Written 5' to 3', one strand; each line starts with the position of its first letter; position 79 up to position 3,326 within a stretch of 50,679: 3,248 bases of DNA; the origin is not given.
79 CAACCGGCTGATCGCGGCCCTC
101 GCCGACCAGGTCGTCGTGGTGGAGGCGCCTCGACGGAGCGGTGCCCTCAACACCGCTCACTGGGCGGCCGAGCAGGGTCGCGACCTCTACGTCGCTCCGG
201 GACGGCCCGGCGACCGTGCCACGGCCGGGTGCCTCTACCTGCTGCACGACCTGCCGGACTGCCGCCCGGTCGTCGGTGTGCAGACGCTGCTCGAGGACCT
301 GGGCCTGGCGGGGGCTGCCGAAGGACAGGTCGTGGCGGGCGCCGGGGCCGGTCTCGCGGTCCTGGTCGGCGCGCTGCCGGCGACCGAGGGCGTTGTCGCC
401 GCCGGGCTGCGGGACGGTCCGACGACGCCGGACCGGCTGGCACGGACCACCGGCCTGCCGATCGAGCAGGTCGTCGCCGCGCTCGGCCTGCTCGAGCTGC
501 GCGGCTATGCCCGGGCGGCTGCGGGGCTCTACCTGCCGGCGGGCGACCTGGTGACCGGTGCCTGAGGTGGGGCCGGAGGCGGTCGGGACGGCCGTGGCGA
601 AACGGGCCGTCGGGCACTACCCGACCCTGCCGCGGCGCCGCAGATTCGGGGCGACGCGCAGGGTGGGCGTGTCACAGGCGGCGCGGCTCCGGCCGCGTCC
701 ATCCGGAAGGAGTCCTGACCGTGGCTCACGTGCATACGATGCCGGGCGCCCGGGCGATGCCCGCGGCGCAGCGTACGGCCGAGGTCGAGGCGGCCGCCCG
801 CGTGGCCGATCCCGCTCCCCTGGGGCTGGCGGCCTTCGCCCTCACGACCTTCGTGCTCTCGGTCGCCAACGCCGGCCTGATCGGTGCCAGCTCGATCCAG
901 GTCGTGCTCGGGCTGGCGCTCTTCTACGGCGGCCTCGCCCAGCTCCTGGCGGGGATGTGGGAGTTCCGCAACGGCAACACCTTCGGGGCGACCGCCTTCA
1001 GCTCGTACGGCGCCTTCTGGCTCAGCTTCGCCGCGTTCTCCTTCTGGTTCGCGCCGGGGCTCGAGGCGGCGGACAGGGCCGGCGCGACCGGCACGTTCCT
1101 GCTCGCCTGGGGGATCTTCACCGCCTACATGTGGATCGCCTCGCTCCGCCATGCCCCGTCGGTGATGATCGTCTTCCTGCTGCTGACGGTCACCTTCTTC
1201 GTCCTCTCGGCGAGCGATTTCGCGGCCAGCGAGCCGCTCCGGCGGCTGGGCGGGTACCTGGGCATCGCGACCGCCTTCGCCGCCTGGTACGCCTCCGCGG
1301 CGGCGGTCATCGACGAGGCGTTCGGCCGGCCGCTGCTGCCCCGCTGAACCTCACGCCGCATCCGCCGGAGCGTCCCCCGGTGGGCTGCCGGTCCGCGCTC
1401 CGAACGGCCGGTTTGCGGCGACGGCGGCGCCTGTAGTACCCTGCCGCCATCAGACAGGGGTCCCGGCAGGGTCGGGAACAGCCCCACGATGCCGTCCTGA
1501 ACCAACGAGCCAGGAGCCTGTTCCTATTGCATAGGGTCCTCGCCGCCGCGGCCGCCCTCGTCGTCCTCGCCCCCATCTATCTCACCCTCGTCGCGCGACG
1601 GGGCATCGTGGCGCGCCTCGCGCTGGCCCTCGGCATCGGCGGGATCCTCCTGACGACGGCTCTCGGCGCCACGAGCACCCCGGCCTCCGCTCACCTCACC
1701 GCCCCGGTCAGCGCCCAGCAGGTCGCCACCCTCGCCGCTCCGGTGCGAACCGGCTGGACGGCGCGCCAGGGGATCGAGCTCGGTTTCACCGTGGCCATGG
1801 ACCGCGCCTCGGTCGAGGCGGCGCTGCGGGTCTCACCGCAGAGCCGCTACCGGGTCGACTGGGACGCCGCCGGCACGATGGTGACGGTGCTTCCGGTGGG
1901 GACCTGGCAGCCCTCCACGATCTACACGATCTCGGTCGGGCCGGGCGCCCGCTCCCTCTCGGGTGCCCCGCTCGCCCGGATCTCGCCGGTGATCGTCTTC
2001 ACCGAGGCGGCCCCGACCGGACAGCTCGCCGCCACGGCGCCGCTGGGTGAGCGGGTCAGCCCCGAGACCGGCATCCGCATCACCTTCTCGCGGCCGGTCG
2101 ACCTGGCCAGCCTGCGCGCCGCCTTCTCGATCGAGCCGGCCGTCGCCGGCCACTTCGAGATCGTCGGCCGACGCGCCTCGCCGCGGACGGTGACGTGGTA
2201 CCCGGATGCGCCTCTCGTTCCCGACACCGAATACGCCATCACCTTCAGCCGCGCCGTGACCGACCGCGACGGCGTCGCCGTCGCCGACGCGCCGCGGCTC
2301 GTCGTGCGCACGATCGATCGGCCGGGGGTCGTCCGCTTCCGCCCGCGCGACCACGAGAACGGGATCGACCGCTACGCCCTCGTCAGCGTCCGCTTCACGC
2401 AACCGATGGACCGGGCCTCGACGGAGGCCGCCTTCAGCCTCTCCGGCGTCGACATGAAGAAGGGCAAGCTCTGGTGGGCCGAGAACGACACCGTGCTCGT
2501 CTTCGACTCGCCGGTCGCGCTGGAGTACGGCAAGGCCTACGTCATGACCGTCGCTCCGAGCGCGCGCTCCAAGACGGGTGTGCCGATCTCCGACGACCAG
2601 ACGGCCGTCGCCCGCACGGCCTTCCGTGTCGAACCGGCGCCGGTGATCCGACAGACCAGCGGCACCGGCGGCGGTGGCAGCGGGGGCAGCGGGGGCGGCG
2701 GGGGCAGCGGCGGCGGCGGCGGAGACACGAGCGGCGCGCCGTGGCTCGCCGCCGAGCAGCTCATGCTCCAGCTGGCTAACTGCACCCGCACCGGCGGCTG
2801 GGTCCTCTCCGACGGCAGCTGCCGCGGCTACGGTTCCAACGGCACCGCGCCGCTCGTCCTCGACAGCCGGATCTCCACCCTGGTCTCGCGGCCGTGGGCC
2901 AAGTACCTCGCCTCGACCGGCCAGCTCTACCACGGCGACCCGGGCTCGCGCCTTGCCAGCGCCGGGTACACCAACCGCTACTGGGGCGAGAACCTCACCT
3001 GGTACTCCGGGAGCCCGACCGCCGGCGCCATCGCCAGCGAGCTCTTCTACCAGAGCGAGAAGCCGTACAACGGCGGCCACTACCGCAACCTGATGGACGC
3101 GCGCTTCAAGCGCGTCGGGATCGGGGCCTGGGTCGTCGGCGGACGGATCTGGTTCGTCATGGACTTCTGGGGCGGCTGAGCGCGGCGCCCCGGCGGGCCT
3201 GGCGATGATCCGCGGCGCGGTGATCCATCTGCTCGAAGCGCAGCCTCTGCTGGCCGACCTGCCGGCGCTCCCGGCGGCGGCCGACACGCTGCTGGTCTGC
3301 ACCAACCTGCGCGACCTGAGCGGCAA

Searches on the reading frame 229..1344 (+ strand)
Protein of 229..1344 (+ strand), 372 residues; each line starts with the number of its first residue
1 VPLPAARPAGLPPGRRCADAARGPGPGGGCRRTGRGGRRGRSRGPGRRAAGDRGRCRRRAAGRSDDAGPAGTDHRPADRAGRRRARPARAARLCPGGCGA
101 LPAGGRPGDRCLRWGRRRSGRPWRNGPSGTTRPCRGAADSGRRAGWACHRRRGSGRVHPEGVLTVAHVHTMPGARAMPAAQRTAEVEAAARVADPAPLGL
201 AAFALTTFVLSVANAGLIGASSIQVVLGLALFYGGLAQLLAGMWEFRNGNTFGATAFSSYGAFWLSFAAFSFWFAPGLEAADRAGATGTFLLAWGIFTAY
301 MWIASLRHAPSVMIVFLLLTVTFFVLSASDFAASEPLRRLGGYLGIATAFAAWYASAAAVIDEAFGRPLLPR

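Call 92: search_protein_families(library=pfam, proteins=[window:229-1344:+], max_evalue=0.00001)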
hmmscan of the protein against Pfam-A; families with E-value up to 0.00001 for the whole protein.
window:229-1344:+ (372 aa): 1 family
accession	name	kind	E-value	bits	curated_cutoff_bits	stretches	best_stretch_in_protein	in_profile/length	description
PF01184.24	Gpr1_Fun34_YaaH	-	7.1e-53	179.7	25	1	188-363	13-193/207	GPR1/FUN34/yaaH family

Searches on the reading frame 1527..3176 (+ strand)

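Call 92: search_protein_families(library=pfam, proteins=[window:1527-3176:+], max_evalue=0.00001)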
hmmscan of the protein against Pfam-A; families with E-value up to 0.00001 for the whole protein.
window:1527-3176:+ (550 aa): 2 families
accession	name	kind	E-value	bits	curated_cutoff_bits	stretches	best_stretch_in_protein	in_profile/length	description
PF13205.12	Big_5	-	9.5e-28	97.4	23.6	2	175-251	17-94/105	Bacterial Ig-like domain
PF00188.32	CAP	-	5.2e-07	31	21.1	1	437-546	10-116/117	Cysteine-rich secretory protein family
